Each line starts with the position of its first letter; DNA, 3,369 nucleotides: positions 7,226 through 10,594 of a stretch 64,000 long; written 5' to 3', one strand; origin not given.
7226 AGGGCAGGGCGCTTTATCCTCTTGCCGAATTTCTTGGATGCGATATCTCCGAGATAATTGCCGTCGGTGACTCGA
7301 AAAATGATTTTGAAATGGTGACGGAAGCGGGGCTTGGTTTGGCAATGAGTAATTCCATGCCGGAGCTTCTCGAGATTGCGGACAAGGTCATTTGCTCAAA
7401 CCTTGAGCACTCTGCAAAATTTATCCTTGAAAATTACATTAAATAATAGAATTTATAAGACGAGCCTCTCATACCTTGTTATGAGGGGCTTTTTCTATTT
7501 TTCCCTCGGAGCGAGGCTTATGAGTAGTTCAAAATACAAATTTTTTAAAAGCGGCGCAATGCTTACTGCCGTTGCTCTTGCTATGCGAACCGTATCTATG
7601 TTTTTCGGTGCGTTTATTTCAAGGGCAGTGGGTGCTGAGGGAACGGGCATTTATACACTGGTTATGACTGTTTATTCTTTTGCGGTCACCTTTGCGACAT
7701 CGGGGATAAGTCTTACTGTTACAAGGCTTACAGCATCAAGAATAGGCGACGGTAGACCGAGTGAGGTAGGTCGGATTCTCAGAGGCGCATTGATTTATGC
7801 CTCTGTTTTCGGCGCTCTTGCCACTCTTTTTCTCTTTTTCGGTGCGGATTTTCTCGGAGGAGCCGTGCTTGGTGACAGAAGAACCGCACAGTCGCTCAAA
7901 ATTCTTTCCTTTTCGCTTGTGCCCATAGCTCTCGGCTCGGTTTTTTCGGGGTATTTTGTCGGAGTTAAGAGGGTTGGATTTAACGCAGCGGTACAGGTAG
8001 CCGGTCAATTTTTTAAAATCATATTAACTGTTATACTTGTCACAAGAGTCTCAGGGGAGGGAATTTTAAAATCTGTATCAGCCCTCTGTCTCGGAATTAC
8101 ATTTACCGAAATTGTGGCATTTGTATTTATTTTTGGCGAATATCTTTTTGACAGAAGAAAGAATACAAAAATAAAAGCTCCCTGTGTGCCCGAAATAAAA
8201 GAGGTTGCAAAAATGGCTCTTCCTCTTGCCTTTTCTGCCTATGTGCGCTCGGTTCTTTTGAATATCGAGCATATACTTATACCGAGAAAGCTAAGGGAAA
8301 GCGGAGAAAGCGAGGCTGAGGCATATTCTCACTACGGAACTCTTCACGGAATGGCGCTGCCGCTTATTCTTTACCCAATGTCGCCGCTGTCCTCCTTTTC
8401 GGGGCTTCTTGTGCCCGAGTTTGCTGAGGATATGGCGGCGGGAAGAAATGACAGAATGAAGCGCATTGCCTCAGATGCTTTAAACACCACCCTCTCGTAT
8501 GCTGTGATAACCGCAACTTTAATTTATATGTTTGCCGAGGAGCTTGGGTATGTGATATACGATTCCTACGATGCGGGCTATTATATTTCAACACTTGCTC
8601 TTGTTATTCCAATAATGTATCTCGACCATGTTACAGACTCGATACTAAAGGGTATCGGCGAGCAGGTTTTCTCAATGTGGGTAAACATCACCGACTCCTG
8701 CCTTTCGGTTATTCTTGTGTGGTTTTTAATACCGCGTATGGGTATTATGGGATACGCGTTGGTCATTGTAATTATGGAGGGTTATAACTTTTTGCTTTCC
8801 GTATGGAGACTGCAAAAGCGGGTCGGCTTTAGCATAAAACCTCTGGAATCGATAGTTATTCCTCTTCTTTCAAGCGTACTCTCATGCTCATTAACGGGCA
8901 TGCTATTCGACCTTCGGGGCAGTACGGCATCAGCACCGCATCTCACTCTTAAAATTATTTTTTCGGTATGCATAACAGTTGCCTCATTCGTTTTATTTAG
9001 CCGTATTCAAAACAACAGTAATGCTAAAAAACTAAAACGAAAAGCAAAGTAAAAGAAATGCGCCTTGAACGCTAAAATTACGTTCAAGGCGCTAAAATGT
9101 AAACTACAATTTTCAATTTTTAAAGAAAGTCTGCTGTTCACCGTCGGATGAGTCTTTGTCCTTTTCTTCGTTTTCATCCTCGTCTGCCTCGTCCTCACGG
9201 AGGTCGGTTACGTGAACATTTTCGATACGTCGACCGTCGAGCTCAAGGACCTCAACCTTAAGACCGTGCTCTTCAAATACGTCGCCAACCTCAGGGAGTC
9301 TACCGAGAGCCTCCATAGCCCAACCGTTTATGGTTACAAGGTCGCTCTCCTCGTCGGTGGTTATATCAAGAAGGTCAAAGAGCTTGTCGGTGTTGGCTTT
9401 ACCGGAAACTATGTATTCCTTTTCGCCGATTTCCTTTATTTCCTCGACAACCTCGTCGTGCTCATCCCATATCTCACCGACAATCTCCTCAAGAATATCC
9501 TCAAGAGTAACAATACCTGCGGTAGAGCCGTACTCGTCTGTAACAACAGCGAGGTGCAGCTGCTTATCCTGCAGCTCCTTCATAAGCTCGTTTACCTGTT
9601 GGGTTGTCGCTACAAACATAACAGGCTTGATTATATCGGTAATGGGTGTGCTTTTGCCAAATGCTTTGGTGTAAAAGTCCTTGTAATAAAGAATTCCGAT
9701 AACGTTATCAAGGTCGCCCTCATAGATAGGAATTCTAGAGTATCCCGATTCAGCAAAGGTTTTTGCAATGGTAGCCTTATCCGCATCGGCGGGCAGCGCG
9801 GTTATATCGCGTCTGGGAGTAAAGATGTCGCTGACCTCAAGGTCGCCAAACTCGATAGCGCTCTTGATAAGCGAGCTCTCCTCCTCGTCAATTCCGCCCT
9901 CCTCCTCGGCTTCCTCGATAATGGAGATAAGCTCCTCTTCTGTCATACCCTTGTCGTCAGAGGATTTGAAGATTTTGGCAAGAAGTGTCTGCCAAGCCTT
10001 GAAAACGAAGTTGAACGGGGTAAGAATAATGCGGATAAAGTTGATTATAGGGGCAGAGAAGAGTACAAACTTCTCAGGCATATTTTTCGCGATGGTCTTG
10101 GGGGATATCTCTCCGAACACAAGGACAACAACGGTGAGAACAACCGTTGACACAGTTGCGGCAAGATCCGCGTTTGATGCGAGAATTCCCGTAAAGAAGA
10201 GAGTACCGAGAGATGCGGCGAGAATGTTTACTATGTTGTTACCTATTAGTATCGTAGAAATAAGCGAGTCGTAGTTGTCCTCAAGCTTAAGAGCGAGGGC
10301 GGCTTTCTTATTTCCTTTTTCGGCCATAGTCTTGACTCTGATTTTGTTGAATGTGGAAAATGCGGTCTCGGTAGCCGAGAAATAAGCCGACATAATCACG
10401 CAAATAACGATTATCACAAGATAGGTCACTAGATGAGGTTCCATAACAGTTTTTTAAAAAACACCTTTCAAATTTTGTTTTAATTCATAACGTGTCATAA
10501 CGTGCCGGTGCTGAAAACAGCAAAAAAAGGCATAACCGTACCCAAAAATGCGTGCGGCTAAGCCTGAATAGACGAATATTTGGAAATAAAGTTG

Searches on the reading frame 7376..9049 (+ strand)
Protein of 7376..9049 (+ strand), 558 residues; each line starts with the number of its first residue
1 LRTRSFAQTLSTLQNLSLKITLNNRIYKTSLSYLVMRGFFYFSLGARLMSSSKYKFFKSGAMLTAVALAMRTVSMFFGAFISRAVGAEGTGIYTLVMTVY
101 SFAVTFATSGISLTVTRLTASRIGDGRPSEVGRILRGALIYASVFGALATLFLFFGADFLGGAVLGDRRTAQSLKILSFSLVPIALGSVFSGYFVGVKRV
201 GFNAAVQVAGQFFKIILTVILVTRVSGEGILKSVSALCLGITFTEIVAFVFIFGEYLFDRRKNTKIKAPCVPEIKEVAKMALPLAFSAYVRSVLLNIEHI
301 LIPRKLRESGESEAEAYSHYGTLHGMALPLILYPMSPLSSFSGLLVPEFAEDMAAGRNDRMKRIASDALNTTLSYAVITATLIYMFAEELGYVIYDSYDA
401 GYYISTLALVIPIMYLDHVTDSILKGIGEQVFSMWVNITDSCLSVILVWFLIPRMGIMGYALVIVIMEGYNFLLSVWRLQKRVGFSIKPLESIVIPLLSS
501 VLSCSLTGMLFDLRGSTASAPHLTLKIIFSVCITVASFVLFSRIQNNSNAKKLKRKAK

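Call 80: search_protein_families(library=pfam, proteins=[window:7376-9049:+], max_evalue=0.00001)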
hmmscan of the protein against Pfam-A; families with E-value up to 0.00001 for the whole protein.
window:7376-9049:+ (558 aa): 2 families
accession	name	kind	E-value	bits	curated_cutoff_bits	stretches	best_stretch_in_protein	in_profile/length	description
PF01943.22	Polysacc_synt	-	9.8e-17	61.7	28.2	1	58-349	3-270/274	Polysaccharide biosynthesis protein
PF01554.23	MatE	-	2.8e-13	50.3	24.9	2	352-449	59-160/161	MatE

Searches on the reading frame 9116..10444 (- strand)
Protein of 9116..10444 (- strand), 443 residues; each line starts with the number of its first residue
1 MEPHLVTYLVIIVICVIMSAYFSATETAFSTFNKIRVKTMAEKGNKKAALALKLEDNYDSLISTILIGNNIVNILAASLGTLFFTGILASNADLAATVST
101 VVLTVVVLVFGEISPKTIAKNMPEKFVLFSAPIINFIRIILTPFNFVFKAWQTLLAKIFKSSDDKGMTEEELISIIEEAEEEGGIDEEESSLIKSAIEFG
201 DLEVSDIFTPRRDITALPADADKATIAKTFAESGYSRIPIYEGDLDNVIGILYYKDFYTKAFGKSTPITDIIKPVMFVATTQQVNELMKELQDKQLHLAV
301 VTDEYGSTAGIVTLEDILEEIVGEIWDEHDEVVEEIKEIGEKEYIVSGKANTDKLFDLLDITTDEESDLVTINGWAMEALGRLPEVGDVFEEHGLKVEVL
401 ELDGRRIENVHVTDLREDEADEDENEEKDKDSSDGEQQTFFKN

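Call 80: search_protein_families(library=pfam, proteins=[window:9116-10444:-], max_evalue=0.00001)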
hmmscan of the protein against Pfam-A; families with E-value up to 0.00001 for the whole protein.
window:9116-10444:- (443 aa): 3 families
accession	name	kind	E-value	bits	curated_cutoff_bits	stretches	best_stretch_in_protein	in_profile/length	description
PF01595.25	CNNM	-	1.7e-51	174.9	28.4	1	11-189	2-181/181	Cyclin M transmembrane N-terminal domain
PF03471.22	CorC_HlyC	-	1.4e-19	70.3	27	1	338-414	2-79/81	Transporter associated domain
PF00571.33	CBS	-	8.6e-17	61.7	24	2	270-322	3-56/57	CBS domain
